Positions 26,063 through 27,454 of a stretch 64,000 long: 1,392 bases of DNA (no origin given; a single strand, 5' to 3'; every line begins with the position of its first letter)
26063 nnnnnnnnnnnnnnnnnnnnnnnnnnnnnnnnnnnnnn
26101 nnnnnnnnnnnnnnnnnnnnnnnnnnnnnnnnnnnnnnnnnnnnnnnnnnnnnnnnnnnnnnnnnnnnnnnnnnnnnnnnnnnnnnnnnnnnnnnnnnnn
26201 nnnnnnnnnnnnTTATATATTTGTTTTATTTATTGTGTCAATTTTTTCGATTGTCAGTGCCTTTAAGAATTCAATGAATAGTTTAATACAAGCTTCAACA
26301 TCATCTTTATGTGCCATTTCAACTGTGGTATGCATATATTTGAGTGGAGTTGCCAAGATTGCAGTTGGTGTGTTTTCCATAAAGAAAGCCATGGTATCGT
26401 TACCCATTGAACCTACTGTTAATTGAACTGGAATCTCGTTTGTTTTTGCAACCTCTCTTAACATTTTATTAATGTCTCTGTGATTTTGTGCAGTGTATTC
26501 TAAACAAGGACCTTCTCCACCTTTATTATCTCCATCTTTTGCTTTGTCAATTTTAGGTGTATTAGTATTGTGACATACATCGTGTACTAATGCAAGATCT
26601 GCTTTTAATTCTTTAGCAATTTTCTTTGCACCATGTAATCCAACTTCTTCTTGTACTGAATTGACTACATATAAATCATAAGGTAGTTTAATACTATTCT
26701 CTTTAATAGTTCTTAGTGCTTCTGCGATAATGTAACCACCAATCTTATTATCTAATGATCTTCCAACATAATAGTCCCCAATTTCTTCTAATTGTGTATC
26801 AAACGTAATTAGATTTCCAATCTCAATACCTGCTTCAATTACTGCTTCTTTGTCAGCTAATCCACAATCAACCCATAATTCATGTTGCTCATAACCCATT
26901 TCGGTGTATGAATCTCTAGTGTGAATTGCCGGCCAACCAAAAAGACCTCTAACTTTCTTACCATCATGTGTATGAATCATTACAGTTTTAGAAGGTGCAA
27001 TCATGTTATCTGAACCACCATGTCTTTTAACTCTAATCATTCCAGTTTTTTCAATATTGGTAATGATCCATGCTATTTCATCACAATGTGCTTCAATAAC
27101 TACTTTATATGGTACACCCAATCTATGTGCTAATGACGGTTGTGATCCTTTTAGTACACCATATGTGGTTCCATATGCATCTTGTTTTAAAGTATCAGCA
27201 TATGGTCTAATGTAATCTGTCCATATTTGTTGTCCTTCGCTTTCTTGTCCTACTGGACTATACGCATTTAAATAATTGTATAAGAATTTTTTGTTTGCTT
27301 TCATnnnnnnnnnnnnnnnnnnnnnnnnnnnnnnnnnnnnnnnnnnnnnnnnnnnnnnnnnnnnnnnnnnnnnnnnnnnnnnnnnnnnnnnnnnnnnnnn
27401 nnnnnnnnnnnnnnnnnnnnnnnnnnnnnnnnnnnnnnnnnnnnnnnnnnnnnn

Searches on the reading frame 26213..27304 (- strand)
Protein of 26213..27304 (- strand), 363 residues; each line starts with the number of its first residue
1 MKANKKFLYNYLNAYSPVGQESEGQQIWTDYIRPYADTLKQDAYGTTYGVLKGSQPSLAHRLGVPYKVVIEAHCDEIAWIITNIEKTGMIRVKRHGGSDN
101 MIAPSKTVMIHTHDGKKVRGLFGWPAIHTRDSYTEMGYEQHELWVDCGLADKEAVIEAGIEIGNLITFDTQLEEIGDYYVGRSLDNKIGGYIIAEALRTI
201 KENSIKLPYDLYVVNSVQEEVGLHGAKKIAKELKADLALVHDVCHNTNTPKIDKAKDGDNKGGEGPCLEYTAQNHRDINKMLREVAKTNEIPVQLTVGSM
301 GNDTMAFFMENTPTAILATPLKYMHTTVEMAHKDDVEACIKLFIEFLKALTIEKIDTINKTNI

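Call 17: search_protein_families(library=phrogs, proteins=[window:26213-27304:-], max_evalue=0.00001)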
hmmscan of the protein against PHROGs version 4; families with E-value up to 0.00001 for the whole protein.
window:26213-27304:- (363 aa): 0 families

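Call 77: find_related_loci(query=window:26213-27304:-, collection=viral_contigs, flank=4000)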
Query window:26213-27304:- (363 aa) in viral_contigs; peptide patterns used: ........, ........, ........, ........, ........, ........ (x = any residue, [..] = any of these).
71 stretches matched a pattern; 70 encode a relative of the query (tblastn E <= 1e-3); 67 distinct loci.
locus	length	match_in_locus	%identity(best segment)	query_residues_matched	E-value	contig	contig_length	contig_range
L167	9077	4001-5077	83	1-359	0e+0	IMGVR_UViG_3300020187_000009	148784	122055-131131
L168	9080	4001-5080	82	1-360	0e+0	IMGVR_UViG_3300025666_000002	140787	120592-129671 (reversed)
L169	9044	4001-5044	82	7-359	0e+0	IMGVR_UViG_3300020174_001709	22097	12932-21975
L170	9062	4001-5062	82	1-359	0e+0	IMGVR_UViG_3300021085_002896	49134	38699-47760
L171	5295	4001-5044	82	7-359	0e+0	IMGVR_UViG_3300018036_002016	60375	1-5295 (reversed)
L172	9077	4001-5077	81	1-360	0e+0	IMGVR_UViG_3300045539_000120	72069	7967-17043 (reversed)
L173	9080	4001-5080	81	1-360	0e+0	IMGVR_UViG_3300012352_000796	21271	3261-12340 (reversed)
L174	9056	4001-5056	79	1-359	0e+0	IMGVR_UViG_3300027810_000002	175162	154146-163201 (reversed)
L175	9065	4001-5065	79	1-363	0e+0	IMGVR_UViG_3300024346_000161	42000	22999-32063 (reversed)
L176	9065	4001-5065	78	6-359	0e+0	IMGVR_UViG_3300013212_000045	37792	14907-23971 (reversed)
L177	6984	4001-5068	75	4-359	0e+0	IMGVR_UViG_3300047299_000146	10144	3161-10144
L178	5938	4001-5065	79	6-359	0e+0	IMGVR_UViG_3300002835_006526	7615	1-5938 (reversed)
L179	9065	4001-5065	78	6-359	0e+0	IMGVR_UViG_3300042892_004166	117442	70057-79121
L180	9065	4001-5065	78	6-359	0e+0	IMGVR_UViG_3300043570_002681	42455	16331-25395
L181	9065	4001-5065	79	6-359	0e+0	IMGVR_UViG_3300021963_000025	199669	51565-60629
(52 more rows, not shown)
